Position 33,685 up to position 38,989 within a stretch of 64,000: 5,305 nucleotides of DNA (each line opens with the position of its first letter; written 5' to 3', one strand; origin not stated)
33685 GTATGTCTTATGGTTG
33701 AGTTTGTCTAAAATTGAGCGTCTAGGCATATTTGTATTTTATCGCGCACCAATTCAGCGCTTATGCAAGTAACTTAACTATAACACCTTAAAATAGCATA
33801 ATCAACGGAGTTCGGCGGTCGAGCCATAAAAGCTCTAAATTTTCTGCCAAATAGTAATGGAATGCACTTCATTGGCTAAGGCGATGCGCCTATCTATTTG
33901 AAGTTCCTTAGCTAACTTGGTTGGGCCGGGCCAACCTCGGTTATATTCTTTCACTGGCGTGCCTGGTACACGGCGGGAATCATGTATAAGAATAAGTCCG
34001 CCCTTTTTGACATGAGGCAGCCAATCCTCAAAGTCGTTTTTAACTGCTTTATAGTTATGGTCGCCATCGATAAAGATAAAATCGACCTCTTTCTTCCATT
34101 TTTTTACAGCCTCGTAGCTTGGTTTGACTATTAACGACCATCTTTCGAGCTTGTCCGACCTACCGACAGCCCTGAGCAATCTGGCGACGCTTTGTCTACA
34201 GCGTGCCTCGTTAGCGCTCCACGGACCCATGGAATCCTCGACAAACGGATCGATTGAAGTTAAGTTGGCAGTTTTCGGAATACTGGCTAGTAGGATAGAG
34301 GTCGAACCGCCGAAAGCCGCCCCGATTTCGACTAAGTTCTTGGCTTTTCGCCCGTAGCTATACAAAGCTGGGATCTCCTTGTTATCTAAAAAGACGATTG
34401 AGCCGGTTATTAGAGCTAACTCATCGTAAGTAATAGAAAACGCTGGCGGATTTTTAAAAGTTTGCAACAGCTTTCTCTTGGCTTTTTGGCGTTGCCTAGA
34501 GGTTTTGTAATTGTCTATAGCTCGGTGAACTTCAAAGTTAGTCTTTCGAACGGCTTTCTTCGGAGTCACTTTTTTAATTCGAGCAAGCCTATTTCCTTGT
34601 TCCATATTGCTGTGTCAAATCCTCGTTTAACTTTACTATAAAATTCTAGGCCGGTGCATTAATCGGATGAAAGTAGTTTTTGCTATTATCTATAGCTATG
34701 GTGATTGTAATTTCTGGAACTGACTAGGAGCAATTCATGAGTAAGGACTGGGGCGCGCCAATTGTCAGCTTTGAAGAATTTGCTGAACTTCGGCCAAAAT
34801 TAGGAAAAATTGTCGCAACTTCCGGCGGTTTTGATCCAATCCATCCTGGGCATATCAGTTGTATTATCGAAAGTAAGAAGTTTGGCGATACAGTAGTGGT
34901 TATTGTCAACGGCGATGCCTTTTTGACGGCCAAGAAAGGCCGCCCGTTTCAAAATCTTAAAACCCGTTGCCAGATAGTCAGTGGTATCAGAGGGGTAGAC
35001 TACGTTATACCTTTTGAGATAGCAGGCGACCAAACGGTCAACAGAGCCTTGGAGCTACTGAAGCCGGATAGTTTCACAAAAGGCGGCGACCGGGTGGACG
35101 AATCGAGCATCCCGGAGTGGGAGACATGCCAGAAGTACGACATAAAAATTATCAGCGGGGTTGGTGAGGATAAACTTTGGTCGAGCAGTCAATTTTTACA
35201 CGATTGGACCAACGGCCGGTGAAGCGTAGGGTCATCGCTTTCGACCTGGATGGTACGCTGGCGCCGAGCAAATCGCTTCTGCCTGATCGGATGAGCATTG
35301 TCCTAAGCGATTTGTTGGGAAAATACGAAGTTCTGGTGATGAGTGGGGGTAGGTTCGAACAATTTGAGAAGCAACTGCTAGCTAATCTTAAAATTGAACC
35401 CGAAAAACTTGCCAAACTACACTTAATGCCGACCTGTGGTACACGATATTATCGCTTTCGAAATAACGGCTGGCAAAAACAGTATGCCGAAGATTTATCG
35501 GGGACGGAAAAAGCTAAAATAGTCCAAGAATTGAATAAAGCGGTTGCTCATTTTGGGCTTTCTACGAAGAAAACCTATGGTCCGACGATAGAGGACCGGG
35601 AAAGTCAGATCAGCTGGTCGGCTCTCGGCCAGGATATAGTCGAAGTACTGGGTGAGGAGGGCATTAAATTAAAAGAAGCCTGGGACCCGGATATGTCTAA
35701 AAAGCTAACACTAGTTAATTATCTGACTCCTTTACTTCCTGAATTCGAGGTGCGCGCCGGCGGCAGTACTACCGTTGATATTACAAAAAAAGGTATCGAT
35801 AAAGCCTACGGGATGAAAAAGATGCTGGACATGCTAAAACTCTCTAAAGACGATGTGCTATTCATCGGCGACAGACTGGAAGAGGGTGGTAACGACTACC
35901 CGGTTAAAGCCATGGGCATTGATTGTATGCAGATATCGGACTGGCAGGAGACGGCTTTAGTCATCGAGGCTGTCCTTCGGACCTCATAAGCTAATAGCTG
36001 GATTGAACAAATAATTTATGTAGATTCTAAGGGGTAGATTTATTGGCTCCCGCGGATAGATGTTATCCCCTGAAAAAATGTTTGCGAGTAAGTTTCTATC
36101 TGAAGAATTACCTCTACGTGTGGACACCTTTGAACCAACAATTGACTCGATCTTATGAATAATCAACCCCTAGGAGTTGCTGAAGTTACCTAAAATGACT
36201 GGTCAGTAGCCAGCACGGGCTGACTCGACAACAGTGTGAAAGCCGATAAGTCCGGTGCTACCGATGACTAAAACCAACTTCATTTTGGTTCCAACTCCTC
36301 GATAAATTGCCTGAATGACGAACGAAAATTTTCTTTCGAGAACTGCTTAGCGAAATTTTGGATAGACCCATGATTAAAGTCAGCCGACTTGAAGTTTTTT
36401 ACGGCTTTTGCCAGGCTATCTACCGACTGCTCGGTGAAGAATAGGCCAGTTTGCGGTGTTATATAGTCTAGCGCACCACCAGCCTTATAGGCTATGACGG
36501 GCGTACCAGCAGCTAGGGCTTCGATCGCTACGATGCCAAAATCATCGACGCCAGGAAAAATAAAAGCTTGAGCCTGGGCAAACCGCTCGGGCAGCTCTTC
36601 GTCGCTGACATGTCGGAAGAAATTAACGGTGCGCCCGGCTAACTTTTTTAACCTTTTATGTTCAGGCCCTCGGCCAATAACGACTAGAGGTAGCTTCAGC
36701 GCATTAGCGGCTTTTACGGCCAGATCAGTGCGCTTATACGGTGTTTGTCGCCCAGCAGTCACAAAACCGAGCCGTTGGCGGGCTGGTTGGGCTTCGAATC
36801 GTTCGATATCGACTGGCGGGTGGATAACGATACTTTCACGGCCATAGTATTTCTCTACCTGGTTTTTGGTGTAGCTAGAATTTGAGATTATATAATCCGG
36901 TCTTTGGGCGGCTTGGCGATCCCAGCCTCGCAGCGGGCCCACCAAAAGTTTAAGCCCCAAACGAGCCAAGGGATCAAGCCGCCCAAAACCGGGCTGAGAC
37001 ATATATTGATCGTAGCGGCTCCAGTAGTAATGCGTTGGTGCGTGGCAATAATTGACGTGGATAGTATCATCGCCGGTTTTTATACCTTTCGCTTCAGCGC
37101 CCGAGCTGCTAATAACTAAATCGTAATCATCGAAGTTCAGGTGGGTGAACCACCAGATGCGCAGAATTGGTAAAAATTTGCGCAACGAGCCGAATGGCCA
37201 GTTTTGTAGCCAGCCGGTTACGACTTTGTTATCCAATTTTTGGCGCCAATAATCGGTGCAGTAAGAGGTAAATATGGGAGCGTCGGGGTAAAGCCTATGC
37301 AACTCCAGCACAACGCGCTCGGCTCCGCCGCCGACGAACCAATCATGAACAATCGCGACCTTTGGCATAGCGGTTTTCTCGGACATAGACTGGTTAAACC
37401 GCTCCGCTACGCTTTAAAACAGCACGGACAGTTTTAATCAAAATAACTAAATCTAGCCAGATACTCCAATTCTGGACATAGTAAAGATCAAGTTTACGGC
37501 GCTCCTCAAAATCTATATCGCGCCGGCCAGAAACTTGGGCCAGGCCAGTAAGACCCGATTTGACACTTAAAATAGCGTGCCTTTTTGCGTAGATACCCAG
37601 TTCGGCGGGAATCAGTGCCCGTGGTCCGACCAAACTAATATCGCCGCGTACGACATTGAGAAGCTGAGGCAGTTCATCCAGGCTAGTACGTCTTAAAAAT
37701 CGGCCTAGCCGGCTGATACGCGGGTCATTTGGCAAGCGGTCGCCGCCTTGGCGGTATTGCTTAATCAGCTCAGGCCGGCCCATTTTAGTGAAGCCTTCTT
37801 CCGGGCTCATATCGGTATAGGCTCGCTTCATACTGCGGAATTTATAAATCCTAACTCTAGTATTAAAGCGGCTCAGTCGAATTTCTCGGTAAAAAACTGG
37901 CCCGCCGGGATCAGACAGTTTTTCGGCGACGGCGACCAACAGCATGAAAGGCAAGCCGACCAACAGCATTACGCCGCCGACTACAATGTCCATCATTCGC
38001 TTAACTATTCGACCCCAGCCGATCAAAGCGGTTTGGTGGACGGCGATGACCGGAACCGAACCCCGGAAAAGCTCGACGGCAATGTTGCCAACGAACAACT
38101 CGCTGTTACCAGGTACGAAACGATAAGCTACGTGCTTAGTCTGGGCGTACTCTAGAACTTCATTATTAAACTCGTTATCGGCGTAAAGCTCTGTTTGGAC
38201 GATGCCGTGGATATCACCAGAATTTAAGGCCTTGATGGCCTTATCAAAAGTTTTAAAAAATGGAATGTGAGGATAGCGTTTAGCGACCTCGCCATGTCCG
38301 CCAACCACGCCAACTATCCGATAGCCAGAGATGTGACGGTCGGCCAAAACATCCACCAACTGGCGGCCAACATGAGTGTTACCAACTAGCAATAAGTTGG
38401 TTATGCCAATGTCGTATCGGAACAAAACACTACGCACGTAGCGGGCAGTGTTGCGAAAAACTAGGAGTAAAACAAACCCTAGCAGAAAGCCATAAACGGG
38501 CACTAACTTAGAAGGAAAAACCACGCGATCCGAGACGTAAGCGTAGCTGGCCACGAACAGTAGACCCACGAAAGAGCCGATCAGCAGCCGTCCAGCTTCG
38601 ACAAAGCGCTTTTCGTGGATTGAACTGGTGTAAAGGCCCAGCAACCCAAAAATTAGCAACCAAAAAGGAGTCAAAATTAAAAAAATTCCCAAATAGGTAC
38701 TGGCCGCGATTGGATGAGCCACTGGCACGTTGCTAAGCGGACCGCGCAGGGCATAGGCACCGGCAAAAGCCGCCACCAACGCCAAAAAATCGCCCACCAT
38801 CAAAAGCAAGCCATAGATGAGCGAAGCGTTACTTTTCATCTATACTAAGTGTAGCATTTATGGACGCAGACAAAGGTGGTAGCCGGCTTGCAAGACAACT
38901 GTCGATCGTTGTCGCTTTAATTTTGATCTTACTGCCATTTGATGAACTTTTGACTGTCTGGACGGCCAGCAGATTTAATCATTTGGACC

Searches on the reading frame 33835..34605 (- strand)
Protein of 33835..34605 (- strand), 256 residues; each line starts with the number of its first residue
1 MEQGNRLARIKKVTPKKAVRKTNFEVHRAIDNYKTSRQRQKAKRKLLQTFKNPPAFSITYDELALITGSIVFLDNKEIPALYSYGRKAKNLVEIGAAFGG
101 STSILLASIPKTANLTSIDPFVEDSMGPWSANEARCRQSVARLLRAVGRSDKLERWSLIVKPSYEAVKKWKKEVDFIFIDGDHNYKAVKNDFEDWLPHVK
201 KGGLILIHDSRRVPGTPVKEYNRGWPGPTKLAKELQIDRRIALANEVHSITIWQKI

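Call 9: search_protein_families(library=pfam, proteins=[window:33835-34605:-], max_evalue=0.001)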
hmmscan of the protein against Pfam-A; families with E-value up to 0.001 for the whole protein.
window:33835-34605:- (256 aa): 3 families
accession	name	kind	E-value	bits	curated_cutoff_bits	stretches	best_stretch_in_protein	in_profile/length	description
PF13578.12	Methyltransf_24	-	4.3e-22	79.4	26.3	1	92-209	1-104/105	Methyltransferase domain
PF01596.23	Methyltransf_3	-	0.00014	21.7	22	1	87-209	44-154/204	O-methyltransferase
PF04989.18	RMNT_CmcI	-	0.00032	20.9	23.2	0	91-225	36-163/206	Rhamnosyl O-methyltransferase/CmcI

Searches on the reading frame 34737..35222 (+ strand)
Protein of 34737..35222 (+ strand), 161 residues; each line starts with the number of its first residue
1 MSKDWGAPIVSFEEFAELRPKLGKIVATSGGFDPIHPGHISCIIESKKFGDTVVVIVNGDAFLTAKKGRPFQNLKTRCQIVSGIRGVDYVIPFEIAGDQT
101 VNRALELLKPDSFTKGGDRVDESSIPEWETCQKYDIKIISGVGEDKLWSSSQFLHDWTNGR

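Call 9: search_protein_families(library=pfam, proteins=[window:34737-35222:+], max_evalue=0.001)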
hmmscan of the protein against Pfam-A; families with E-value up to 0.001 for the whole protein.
window:34737-35222:+ (161 aa): 1 family
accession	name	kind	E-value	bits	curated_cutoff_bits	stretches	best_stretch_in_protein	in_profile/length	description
PF01467.32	CTP_transf_like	-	2.2e-12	47.7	21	1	29-129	3-99/133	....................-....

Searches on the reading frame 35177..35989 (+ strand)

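Call 9: search_protein_families(library=pfam, proteins=[window:35177-35989:+], max_evalue=0.001)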
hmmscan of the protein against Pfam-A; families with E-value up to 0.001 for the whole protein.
window:35177-35989:+ (270 aa): 3 families
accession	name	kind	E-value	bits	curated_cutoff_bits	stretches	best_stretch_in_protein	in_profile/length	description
PF08282.18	Hydrolase_3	-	1.4e-11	45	20.9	1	20-233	1-212/255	haloacid dehalogenase-like hydrolase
PF03332.19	PMM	-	3e-06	27.6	22.4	1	84-243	42-194/221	Eukaryotic phosphomannomutase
PF00702.32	Hydrolase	-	0.00022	22.1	26.4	0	18-33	2-17/191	haloacid dehalogenase-like hydrolase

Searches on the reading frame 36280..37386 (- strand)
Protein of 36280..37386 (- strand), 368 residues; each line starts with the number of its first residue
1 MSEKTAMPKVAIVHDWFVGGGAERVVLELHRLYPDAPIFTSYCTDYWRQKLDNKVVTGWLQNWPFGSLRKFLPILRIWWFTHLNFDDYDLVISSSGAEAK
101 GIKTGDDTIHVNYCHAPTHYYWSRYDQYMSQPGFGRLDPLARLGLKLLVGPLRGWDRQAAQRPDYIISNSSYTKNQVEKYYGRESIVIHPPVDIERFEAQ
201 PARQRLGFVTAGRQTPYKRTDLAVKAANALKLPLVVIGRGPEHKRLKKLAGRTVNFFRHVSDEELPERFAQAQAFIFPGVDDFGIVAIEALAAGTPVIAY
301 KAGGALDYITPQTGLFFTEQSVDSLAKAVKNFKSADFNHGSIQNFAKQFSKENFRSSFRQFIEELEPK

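Call 9: search_protein_families(library=pfam, proteins=[window:36280-37386:-], max_evalue=0.001)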
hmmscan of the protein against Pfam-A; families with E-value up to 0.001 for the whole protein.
window:36280-37386:- (368 aa): 4 families
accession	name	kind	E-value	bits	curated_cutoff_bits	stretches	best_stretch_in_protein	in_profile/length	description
PF00534.26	Glycos_transf_1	-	9.9e-25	87.5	26.4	1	199-335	9-158/172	Glycosyl transferases group 1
PF13692.12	Glyco_trans_1_4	-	7.8e-19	68.8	27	1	208-331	4-138/142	Glycosyl transferases group 1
PF13439.12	Glyco_transf_4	-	2.2e-10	41.2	28.5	1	20-196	2-170/170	Glycosyltransferase Family 4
PF20706.3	GT4-conflict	-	4.3e-09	36.3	26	1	183-322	172-333/385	Family 4 Glycosyltransferase in conflict systems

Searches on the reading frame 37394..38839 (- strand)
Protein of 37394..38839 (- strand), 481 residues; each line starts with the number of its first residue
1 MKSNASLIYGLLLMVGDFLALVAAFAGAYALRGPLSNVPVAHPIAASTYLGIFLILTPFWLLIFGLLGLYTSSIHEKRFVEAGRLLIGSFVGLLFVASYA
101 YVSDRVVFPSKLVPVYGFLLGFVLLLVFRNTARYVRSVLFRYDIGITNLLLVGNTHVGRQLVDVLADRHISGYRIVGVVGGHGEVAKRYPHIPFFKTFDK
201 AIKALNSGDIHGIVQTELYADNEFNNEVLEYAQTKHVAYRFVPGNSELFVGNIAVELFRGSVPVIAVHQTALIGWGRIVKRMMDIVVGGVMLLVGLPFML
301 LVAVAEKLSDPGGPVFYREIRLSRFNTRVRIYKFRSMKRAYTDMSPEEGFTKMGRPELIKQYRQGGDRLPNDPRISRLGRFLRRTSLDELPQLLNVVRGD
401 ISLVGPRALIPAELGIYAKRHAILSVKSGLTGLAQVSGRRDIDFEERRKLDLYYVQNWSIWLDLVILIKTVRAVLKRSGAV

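Call 29: search_protein_families(library=pfam, proteins=[window:37394-38839:-], max_evalue=0.00001)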
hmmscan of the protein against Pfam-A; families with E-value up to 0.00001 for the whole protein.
window:37394-38839:- (481 aa): 2 families
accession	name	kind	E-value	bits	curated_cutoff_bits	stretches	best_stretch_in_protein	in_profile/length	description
PF02397.22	Bac_transf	-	1.3e-56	191.4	27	1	280-476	1-179/179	Bacterial sugar transferase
PF13727.12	CoA_binding_3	-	4.8e-08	33.6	25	1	67-214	3-146/175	CoA-binding domain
